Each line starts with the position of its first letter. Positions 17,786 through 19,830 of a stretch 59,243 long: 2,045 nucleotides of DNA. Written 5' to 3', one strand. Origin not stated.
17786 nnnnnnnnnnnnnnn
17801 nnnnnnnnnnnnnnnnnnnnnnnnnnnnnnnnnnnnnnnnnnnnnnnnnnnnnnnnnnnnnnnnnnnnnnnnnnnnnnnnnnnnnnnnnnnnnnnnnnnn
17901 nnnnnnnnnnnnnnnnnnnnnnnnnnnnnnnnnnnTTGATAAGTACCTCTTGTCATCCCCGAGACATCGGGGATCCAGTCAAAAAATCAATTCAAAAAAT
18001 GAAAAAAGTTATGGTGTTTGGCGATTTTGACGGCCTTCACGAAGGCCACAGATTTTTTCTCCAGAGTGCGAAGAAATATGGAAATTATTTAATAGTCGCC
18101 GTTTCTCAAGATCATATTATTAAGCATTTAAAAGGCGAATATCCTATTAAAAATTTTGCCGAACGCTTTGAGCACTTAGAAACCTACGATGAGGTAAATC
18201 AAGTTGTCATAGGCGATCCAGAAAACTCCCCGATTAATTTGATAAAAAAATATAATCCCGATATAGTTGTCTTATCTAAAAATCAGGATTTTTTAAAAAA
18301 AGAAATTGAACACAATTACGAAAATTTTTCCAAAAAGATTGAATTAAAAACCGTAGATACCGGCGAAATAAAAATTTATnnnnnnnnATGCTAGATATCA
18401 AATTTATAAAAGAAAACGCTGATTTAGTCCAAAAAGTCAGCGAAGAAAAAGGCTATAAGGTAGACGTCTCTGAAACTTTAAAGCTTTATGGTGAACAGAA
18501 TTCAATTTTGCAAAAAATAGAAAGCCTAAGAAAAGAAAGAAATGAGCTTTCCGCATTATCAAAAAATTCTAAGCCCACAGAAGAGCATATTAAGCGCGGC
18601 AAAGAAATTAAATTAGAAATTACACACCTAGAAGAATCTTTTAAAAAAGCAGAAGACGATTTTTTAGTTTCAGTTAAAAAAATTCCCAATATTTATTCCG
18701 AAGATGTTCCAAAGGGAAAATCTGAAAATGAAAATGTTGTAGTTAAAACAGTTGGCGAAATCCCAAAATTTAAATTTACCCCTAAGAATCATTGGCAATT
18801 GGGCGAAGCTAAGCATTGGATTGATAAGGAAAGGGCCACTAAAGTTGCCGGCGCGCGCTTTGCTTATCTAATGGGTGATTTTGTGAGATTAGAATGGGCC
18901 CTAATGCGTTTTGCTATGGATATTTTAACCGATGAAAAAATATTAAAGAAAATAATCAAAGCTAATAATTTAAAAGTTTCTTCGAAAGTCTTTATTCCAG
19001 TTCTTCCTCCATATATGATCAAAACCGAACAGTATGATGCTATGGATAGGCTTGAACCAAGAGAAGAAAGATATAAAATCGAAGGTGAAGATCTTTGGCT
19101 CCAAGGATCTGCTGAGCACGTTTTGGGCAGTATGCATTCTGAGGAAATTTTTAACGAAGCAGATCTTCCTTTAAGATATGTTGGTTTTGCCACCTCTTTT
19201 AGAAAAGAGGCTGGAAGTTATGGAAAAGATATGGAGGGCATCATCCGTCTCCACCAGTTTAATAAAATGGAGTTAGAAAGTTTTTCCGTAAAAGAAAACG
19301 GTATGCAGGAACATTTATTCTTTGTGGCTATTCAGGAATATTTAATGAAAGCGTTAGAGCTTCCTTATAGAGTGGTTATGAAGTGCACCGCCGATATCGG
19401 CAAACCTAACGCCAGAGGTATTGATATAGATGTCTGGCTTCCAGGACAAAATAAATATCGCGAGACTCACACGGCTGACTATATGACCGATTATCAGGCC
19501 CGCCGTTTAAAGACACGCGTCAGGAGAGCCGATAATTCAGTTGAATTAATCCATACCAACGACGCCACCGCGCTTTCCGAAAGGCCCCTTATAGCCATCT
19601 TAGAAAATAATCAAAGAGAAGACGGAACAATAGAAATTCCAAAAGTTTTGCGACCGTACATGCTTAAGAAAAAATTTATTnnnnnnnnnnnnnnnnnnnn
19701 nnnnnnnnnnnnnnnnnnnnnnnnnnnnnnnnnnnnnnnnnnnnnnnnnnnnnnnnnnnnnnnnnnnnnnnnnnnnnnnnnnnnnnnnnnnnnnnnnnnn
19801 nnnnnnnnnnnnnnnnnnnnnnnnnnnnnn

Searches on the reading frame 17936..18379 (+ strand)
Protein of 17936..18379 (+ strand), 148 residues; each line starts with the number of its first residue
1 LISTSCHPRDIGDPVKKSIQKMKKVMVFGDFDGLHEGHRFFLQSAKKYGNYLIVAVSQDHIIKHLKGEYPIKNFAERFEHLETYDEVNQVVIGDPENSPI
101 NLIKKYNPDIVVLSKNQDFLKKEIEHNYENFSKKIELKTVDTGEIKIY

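Call 48: search_protein_families(library=pfam, proteins=[window:17936-18379:+], max_evalue=0.01)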
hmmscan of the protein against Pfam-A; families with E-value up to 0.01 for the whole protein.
window:17936-18379:+ (148 aa): 2 families
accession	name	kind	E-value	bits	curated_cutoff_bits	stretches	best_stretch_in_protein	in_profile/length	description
PF01467.32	CTP_transf_like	-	3.8e-15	56.7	21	1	27-136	2-110/133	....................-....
PF06574.18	FAD_syn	-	1.7e-05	25.1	27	1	21-56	5-44/158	FAD synthetase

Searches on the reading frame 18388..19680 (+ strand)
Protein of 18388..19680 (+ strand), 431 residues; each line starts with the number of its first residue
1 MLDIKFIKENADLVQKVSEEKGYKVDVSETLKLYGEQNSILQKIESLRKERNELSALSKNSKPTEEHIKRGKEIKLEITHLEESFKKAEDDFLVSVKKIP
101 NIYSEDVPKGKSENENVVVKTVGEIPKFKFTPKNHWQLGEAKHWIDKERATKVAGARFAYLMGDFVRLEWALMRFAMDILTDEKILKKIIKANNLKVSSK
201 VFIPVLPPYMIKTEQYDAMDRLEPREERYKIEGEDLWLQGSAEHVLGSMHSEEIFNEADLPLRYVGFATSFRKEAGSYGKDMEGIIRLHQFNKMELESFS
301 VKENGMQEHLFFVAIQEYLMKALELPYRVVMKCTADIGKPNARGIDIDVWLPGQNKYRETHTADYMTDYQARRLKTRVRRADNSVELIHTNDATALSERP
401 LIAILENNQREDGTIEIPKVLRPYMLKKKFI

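Call 15: find_homologous_proteins(query=window:18388-19680:+, max_evalue=1e-50)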
Query window:18388-19680:+ (431 aa): 7997 proteins with E <= 1e-50 among 8000 candidates; the best 120 are listed.
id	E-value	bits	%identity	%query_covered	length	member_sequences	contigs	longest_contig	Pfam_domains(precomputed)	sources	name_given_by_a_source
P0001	1.3e-283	958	100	100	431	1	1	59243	PF00587.31,PF02403.28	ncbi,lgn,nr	ncbi:MAG: serine--tRNA ligase [Candidatus Pacebacteria bacterium]|nr:serine--tRNA ligase [Candidatus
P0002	4.3e-267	904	94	100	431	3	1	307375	PF00587.31,PF02403.28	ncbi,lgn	-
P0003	1.5e-238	810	84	100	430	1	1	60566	PF00587.31,PF02403.28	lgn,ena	-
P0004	3.2e-211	720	76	99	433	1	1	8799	PF00587.31,PF02403.28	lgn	-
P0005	6.3e-209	712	72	100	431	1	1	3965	PF00587.31,PF02403.28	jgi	-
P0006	3.3e-207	706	71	100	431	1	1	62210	PF00587.31,PF02403.28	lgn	-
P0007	6.1e-207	705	72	99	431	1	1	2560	PF00587.31,PF02403.28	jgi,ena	-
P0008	7.0e-206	702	72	99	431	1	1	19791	PF00587.31,PF02403.28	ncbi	ncbi:MAG: serine--tRNA ligase [Candidatus Uhrbacteria bacterium]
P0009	1.1e-204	698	70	100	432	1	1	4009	PF00587.31,PF02403.28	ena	-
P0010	1.1e-202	691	71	100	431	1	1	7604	PF00587.31,PF02403.28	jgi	-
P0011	4.3e-200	683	71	100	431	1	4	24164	PF00587.31,PF02403.28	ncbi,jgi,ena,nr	ncbi:MAG: serine--tRNA ligase [Parcubacteria group bacterium RIFOXYD2_FULL_52_8]|nr:MAG: serine--tRN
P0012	5.1e-199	679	69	100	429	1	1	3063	PF00587.31,PF02403.28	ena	-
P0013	1.2e-197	675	70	100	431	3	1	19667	PF00587.31,PF02403.28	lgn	-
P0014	2.2e-197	674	69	100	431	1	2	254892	PF00587.31,PF02403.28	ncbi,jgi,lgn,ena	-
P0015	5.5e-197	673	68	100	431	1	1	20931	PF00587.31,PF02403.28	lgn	-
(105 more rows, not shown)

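Call 17: find_encoding_contigs(protein=P0002, flank=6000, max_places=3)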
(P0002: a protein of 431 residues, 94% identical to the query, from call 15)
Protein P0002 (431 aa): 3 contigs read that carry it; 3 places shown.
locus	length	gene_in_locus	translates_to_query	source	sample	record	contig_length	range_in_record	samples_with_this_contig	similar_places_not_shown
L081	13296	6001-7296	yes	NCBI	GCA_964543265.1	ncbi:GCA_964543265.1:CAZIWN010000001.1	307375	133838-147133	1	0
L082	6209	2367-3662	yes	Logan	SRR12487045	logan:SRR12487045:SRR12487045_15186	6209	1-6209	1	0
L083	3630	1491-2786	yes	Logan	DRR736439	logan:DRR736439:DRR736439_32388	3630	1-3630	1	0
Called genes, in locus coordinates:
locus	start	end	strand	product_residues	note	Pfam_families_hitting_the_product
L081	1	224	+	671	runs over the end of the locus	PF05345:He_PIG, PF00801:PKD (faint), PF05345:He_PIG, PF16656:Pur_ac_phosph_N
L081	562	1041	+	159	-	PF01625:PMSR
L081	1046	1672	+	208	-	PF02163:Peptidase_M50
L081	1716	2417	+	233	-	PF13238:AAA_18 (faint), PF00406:ADK, PF13207:AAA_17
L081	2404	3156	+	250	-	PF00557:Peptidase_M24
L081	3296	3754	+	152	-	PF03449:GreA_GreB_N, PF01272:GreA_GreB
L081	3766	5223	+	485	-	PF01336:tRNA_anti-codon, PF00152:tRNA-synt_2, PF01409:tRNA-synt_2d (weak)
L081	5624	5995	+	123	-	PF01467:CTP_transf_like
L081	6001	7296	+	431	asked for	PF02403:Seryl_tRNA_N, PF00587:tRNA-synt_2b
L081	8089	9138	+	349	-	PF01820:Dala_Dala_lig_N, PF02655:ATP-grasp_3, PF02786:CPSase_L_D2, PF08443:RimK, PF02222:ATP-grasp, PF07478:Dala_Dala_lig_C, PF13535:ATP-grasp_4 (weak)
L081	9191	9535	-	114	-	-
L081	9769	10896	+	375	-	PF01168:Ala_racemase_N, PF00842:Ala_racemase_C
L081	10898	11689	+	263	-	-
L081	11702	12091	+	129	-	-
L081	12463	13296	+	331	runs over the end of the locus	PF01926:MMR_HSR1, PF02421:FeoB_N, PF06071:YchF-GTPase_C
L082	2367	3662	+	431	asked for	PF02403:Seryl_tRNA_N, PF00587:tRNA-synt_2b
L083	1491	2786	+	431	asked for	PF02403:Seryl_tRNA_N, PF00587:tRNA-synt_2b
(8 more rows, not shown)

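Call 18: find_encoding_contigs(protein=P0003, flank=6000, max_places=3)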
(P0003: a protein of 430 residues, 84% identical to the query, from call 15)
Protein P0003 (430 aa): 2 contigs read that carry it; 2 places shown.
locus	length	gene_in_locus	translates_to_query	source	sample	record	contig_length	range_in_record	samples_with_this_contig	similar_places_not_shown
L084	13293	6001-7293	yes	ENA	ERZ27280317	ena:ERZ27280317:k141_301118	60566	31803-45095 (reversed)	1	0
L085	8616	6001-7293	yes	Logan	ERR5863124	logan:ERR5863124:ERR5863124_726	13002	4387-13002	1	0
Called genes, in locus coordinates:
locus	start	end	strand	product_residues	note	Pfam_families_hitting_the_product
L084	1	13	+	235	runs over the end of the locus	-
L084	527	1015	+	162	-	PF01625:PMSR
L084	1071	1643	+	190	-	PF02163:Peptidase_M50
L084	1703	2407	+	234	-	PF00406:ADK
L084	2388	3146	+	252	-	PF00557:Peptidase_M24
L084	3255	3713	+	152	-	PF03449:GreA_GreB_N, PF01272:GreA_GreB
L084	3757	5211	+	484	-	PF01336:tRNA_anti-codon, PF00152:tRNA-synt_2, PF01409:tRNA-synt_2d (faint)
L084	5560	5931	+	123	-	PF01467:CTP_transf_like (weak)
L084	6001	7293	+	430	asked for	PF02403:Seryl_tRNA_N, PF00587:tRNA-synt_2b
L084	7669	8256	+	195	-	-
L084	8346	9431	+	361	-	PF01820:Dala_Dala_lig_N, PF01071:GARS_A (weak), PF02222:ATP-grasp, PF02786:CPSase_L_D2, PF07478:Dala_Dala_lig_C, PF08443:RimK (weak), PF13535:ATP-grasp_4 (faint)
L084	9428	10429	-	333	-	PF00571:CBS, PF01769:MgtE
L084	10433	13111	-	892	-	PF00690:Cation_ATPase_N, PF00122:E1-E2_ATPase, PF00702:Hydrolase, PF13246:Cation_ATPase, PF00689:Cation_ATPase_C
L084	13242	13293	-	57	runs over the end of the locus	-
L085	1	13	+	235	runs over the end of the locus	-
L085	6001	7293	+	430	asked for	PF02403:Seryl_tRNA_N, PF00587:tRNA-synt_2b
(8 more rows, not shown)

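Call 19: find_encoding_contigs(protein=P0004, flank=6000, max_places=3)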
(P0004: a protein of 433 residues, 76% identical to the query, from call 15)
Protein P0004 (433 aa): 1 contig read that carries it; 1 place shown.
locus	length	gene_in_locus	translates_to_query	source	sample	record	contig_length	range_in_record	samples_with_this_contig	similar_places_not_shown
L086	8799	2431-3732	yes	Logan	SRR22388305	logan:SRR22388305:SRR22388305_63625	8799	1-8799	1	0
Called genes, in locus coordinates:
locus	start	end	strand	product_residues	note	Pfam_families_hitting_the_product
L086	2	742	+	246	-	?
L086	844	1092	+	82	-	-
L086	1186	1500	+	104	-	-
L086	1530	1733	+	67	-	-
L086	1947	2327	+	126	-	PF06574:FAD_syn (weak), PF01467:CTP_transf_like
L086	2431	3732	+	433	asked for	PF02403:Seryl_tRNA_N, PF00587:tRNA-synt_2b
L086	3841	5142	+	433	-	PF01820:Dala_Dala_lig_N, PF02655:ATP-grasp_3 (weak), PF02222:ATP-grasp, PF02786:CPSase_L_D2 (weak), PF07478:Dala_Dala_lig_C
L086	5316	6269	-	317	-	-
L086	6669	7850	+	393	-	PF01168:Ala_racemase_N, PF00842:Ala_racemase_C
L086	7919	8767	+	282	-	-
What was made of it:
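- The RNA and the ORF are always found together and are absent together in L086 (call 19).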

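Call 39: find_encoding_contigs(protein=P0006, flank=10000, max_places=2)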
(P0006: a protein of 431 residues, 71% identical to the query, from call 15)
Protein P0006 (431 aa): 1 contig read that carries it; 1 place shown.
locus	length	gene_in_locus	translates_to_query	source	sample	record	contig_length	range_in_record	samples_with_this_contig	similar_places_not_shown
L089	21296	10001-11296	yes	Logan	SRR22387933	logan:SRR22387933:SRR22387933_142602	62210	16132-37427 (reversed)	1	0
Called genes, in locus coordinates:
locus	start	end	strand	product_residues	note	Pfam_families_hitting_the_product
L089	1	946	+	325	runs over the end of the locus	PF02163:Peptidase_M50, PF04495:GRASP55_65, PF13180:PDZ_2, PF17820:PDZ_6 (weak)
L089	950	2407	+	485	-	PF00587:tRNA-synt_2b, PF03129:HGTP_anticodon, PF09180:ProRS-C_1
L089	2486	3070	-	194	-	-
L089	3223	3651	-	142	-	-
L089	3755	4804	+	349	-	PF06723:MreB_Mbl, PF00022:Actin (weak), PF00012:HSP70, PF11104:PilM_2 (faint), PF14450:FtsA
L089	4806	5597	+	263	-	PF04085:MreC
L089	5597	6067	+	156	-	-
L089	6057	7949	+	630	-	PF03717:PBP_dimer, PF00905:Transpeptidase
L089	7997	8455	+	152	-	PF03449:GreA_GreB_N, PF01272:GreA_GreB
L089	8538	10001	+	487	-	PF01336:tRNA_anti-codon, PF00152:tRNA-synt_2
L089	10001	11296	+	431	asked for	PF02403:Seryl_tRNA_N, PF00587:tRNA-synt_2b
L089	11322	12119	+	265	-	-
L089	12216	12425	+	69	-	-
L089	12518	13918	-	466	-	PF13231:PMT_2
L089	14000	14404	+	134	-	-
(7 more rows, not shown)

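Call 40: find_encoding_contigs(protein=P0008, flank=10000, max_places=2)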
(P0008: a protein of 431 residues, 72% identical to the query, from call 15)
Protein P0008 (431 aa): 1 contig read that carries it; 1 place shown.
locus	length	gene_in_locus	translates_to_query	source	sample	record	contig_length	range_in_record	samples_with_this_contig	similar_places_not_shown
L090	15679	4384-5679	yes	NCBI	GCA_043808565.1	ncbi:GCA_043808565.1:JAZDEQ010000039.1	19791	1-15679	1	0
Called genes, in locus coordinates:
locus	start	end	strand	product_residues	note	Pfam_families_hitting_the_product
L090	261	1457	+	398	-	PF02810:SEC-C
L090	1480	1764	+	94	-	PF07929:PRiA4_ORF3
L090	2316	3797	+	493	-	PF02518:HATPase_c (faint), PF13589:HATPase_c_3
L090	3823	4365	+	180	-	-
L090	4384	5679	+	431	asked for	PF02403:Seryl_tRNA_N, PF00587:tRNA-synt_2b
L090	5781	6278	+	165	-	-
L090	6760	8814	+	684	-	PF17191:RecG_wedge, PF04851:ResIII, PF00270:DEAD, PF13604:AAA_30 (weak), PF00271:Helicase_C, PF19833:RecG_dom3_C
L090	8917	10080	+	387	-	PF13173:AAA_14, PF13401:AAA_22 (faint), PF13635:DUF4143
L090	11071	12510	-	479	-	PF18073:Zn_ribbon_LapB (weak), PF13481:AAA_25, PF03796:DnaB_C (faint), PF06745:ATPase (faint)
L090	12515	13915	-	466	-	-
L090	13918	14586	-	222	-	PF13098:Thioredoxin_2 (faint), PF13462:Thioredoxin_4, PF01323:DSBA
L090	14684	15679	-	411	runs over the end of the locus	-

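Call 41: find_encoding_contigs(protein=P0010, flank=10000, max_places=2)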
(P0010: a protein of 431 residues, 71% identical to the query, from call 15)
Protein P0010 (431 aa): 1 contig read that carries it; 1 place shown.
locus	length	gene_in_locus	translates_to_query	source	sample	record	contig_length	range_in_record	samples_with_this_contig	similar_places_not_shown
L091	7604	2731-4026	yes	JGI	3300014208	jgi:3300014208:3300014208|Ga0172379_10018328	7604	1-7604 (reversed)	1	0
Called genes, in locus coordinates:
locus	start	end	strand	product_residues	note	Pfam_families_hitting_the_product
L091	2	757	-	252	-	?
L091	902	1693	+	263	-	PF00106:adh_short, PF08659:KR (weak), PF13561:adh_short_C2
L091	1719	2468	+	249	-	PF03575:Peptidase_S51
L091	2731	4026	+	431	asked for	PF02403:Seryl_tRNA_N, PF00587:tRNA-synt_2b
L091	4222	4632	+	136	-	-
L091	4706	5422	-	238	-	PF00156:Pribosyltran (weak)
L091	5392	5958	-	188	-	-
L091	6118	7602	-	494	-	?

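Call 64: find_encoding_contigs(protein=P0005, flank=4000, max_places=2)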
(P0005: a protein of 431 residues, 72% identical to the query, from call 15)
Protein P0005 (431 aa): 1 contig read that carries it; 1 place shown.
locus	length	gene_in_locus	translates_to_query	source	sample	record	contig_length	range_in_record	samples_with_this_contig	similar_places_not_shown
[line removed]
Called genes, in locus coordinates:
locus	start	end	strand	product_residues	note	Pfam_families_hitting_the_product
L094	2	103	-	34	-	?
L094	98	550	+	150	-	-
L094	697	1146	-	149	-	PF00583:Acetyltransf_1, PF13673:Acetyltransf_10, PF13508:Acetyltransf_7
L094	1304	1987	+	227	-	PF01797:Y1_Tnp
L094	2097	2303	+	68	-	-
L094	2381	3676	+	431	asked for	PF02403:Seryl_tRNA_N, PF00587:tRNA-synt_2b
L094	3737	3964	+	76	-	?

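Call 65: find_encoding_contigs(protein=P0009, flank=4000, max_places=2)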
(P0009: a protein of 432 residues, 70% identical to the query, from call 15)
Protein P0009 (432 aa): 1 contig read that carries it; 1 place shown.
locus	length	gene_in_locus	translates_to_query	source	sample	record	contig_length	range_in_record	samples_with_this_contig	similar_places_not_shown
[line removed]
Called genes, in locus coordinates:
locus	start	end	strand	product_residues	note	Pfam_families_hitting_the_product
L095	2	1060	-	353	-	?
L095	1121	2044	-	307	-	PF02481:DNA_processg_A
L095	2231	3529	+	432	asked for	PF02403:Seryl_tRNA_N, PF00587:tRNA-synt_2b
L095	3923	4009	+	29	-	?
